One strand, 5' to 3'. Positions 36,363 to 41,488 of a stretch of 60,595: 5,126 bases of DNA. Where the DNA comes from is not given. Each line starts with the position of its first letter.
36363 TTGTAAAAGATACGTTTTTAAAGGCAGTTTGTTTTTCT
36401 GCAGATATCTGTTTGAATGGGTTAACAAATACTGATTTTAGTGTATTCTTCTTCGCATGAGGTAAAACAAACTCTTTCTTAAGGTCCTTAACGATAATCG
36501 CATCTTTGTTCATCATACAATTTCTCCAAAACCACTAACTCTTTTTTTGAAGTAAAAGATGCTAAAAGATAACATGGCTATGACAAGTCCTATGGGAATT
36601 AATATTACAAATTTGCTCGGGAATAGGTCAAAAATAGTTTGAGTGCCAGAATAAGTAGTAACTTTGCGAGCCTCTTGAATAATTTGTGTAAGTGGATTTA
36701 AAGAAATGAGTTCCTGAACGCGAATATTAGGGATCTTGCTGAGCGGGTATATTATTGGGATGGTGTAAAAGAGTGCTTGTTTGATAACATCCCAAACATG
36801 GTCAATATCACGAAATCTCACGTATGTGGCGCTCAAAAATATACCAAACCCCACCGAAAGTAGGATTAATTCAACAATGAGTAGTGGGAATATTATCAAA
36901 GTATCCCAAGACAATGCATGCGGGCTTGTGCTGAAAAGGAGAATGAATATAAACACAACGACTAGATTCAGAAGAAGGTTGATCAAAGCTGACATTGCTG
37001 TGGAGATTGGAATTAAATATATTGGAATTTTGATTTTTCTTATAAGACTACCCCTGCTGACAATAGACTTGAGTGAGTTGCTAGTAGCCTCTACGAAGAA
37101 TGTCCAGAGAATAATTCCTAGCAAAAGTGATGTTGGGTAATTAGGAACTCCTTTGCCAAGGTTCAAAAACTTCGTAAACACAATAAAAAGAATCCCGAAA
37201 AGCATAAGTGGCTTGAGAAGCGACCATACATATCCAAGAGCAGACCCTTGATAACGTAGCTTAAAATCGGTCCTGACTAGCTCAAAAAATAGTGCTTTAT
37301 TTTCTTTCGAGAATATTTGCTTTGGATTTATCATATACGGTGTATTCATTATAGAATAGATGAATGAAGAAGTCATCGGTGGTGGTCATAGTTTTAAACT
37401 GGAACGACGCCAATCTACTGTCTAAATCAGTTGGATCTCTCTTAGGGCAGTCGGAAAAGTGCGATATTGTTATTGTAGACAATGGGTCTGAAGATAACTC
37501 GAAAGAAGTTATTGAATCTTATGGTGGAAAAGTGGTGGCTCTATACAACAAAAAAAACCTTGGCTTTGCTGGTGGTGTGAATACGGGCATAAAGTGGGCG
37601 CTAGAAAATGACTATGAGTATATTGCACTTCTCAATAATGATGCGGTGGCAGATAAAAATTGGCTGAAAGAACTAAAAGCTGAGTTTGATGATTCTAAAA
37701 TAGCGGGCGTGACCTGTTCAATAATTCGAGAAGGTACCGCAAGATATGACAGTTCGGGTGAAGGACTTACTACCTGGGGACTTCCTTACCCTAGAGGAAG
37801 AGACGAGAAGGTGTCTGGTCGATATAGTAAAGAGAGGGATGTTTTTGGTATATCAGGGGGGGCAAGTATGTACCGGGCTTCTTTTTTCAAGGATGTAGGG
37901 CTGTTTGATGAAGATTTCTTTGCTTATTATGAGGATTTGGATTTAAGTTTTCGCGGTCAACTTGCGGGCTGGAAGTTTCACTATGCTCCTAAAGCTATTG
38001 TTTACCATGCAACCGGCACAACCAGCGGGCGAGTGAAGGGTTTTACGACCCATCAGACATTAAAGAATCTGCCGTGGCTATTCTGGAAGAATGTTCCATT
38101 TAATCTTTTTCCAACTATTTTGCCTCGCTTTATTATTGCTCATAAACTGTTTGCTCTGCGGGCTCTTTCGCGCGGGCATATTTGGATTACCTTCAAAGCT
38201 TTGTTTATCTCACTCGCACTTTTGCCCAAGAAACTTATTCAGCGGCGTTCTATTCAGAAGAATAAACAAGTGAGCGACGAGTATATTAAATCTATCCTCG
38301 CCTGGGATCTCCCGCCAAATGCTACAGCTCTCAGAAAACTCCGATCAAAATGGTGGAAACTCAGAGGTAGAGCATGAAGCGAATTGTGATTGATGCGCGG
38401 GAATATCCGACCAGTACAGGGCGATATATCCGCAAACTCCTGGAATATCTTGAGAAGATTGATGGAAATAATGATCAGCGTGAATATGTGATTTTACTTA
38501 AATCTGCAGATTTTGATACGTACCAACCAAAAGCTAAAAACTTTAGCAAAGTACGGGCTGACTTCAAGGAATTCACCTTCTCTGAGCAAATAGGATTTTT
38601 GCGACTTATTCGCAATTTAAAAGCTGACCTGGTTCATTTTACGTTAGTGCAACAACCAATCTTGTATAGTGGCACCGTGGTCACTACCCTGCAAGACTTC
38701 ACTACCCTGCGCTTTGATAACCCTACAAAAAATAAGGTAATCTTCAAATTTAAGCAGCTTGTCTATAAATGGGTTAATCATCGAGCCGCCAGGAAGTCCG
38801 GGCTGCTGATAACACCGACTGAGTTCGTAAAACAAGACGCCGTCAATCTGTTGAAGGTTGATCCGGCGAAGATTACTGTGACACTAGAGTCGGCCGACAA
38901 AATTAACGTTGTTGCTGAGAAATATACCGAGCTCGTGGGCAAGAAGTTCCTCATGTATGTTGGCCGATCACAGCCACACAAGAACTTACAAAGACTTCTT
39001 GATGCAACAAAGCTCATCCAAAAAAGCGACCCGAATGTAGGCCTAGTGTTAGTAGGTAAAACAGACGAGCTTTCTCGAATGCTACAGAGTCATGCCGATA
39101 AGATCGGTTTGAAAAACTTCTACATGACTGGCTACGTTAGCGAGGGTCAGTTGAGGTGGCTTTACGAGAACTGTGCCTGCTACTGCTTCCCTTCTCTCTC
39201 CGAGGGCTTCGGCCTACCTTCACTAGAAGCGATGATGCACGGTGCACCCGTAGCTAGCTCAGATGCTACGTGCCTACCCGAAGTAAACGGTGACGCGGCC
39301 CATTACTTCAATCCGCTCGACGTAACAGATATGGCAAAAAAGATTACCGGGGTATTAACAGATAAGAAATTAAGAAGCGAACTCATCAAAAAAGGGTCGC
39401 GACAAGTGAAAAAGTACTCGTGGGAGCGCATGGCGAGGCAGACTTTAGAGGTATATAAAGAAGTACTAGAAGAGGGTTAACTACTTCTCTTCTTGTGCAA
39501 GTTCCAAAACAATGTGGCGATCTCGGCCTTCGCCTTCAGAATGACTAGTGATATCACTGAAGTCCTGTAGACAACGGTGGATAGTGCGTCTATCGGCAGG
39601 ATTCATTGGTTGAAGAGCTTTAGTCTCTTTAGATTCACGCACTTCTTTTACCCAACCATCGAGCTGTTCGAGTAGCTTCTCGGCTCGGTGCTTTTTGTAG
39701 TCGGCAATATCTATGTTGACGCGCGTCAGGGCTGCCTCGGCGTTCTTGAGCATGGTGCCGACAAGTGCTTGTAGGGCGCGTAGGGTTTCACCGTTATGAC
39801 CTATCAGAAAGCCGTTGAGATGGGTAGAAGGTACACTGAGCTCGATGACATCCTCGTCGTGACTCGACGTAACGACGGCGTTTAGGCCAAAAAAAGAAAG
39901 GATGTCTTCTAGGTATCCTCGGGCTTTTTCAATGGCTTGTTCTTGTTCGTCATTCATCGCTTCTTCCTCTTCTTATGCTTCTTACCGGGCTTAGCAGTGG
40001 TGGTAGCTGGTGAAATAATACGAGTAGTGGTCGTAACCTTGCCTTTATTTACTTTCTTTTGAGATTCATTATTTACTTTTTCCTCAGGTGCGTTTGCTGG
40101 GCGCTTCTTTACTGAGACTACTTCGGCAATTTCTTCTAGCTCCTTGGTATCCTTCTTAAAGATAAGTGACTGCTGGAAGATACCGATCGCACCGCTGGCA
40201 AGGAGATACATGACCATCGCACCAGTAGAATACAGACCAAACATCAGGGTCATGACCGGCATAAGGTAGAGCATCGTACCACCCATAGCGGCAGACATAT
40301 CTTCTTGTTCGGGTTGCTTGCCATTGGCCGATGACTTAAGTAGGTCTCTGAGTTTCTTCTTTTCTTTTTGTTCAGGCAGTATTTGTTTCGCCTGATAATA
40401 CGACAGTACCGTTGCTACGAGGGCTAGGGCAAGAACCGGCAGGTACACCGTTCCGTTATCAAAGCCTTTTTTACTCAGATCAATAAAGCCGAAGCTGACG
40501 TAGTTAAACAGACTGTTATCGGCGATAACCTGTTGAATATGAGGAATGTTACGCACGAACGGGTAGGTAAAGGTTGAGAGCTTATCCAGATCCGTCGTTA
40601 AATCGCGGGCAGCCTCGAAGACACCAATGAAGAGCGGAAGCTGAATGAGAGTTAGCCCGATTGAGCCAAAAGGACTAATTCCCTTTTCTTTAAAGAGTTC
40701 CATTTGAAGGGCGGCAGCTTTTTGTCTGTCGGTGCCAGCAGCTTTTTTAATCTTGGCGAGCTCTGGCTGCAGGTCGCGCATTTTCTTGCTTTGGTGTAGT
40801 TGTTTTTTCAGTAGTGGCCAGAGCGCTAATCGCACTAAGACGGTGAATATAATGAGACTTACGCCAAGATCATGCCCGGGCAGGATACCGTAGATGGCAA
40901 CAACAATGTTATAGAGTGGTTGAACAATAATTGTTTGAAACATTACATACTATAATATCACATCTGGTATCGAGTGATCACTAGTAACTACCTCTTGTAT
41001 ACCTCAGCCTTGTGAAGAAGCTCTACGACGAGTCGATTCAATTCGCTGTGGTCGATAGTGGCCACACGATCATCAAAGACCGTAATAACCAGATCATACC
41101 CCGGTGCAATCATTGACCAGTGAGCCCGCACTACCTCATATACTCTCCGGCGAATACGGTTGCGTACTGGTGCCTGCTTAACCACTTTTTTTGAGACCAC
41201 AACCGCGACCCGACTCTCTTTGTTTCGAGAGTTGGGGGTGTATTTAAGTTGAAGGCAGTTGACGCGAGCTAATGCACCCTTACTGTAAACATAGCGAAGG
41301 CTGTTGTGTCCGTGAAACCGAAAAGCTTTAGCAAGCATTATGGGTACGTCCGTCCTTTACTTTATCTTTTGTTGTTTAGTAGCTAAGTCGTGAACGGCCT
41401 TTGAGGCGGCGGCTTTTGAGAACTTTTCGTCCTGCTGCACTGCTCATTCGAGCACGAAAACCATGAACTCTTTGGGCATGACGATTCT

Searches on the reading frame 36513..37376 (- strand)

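Call 25: search_protein_families(library=pfam, proteins=[window:36513-37376:-], max_evalue=0.001)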
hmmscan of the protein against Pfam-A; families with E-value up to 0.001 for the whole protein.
window:36513-37376:- (287 aa): 1 family
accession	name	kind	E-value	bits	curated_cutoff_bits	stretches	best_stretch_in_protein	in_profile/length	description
PF01061.29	ABC2_membrane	-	7.1e-19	68.6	26.9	1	30-238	3-208/211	ABC-2 type transporter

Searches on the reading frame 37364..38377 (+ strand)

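Call 25: search_protein_families(library=pfam, proteins=[window:37364-38377:+], max_evalue=0.001)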
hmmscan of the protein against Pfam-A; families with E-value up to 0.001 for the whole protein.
window:37364-38377:+ (337 aa): 3 families
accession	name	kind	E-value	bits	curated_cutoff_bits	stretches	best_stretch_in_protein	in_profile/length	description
PF00535.33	Glycos_transf_2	-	7.2e-24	85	23.3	1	8-178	2-167/168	Glycosyl transferase family 2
PF13641.12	Glyco_tranf_2_3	-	3.1e-13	50.7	27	1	6-221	3-217/230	Glycosyltransferase like family 2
PF13632.12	Glyco_trans_2_3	-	1.7e-10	41.5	27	1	86-220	1-128/198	Glycosyl transferase family group 2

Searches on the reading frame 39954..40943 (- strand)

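Call 25: search_protein_families(library=pfam, proteins=[window:39954-40943:-], max_evalue=0.001)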
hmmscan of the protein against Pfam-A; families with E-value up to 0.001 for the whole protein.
window:39954-40943:- (329 aa): 1 family
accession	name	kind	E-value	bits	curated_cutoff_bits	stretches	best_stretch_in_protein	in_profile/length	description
PF02096.25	60KD_IMP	-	7.1e-35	120.8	35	1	27-261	2-161/163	60Kd inner membrane protein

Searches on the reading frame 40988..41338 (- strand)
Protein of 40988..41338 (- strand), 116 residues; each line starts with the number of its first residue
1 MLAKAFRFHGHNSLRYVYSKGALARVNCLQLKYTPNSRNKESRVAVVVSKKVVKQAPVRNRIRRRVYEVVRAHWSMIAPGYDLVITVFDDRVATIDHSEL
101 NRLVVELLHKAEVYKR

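Call 25: search_protein_families(library=pfam, proteins=[window:40988-41338:-], max_evalue=0.001)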
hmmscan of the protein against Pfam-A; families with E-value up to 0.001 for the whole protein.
window:40988-41338:- (116 aa): 1 family
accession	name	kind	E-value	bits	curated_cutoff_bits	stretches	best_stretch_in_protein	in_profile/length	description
PF00825.24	Ribonuclease_P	-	2.4e-18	66.6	22.3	1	3-111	2-108/109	Ribonuclease P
